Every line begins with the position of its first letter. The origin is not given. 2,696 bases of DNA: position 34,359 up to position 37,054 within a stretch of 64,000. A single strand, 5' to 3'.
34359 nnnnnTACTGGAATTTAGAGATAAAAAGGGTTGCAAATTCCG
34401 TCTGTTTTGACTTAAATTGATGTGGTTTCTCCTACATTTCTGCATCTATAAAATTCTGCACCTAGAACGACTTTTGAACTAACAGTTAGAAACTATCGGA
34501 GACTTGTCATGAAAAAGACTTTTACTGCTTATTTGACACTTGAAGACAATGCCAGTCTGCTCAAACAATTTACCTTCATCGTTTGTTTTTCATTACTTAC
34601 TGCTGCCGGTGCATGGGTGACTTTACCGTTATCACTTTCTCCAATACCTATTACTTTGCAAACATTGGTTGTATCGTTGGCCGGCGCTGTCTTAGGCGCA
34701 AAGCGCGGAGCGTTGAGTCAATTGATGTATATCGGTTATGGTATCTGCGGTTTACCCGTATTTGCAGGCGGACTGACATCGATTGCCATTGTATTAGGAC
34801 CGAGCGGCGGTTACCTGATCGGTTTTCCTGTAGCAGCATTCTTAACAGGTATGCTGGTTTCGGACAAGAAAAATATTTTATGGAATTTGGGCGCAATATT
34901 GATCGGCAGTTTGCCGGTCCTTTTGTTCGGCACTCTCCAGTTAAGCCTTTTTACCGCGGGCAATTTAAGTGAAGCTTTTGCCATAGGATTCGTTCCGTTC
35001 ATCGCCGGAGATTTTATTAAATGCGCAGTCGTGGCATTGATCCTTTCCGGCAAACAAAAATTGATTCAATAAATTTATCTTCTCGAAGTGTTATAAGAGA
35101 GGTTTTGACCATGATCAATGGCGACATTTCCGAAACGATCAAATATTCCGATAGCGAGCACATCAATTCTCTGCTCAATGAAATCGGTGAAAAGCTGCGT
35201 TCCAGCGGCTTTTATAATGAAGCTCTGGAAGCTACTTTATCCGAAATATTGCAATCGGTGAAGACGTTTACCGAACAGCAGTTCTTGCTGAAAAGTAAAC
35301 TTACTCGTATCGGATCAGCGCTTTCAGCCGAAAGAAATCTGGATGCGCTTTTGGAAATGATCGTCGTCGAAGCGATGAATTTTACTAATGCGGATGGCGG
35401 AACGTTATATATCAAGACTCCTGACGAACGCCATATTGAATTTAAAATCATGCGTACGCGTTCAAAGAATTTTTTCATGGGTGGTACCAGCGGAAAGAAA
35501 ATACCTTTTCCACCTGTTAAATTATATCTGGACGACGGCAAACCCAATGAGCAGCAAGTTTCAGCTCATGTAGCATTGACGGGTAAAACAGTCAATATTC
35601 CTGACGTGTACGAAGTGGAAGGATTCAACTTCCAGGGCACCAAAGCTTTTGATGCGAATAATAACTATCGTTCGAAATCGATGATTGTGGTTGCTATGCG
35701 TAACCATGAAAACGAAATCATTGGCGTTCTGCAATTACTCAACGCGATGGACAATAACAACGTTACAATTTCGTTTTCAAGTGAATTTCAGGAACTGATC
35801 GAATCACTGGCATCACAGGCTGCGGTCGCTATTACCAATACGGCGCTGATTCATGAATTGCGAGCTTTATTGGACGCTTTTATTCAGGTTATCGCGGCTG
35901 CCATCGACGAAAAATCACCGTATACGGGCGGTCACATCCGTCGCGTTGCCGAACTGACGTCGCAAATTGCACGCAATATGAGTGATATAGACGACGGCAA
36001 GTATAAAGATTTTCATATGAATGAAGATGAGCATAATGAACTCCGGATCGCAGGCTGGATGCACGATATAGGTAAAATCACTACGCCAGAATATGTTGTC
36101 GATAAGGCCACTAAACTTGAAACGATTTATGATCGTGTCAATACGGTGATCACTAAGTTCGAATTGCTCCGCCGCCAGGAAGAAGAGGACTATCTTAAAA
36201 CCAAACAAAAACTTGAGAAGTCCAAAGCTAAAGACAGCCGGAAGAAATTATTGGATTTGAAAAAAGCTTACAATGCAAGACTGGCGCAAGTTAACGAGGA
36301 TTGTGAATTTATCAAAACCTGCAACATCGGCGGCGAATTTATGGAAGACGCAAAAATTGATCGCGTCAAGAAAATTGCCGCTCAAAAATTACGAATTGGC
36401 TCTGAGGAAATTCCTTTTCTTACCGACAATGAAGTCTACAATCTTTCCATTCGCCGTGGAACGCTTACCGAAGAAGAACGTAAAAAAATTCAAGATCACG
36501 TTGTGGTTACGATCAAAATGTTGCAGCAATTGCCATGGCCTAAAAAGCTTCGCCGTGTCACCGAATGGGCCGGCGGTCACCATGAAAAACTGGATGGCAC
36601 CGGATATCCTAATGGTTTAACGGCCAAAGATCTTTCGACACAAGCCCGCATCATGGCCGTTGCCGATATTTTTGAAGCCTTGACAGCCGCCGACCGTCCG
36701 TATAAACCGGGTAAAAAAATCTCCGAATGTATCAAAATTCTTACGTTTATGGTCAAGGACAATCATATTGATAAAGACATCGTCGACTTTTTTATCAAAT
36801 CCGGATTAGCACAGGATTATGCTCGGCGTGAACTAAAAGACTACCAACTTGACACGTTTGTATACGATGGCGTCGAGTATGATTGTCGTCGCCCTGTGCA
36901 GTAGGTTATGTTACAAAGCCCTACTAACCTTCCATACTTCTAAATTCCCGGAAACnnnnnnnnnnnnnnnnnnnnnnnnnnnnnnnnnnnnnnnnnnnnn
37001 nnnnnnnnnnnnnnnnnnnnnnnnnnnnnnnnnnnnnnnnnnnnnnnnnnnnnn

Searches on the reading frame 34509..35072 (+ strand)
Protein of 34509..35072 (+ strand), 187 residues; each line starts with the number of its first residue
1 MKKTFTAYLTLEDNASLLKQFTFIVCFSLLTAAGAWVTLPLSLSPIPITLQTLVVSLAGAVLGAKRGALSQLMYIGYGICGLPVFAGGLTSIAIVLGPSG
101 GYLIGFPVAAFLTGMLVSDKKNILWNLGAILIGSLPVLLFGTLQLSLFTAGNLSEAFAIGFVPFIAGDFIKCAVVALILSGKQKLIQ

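Call 14: search_protein_families(library=pfam, proteins=[window:34509-35072:+], max_evalue=0.001)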
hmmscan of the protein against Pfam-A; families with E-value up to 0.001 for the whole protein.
window:34509-35072:+ (187 aa): 1 family
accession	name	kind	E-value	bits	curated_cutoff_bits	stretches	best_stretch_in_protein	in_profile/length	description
PF02632.19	BioY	-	8.8e-41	139.6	25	1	44-180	2-136/140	BioY family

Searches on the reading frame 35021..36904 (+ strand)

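Call 14: search_protein_families(library=pfam, proteins=[window:35021-36904:+], max_evalue=0.001)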
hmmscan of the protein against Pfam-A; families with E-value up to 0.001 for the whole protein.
window:35021-36904:+ (627 aa): 5 families
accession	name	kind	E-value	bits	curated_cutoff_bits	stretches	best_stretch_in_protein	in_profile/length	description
PF13487.12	HD_5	-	3.9e-42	144.3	27.2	1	452-586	44-169/170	HD domain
PF01966.28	HD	-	6.3e-15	55.9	22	2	303-372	2-54/116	HD domain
PF01590.32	GAF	-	5.1e-13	50.1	22.4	1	106-271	1-133/133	GAF domain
PF13185.12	GAF_2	-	1.5e-07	32.1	28.6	1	105-271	2-135/136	GAF domain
PF13492.12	GAF_3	-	0.00043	21.1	27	0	208-273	70-129/129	GAF domain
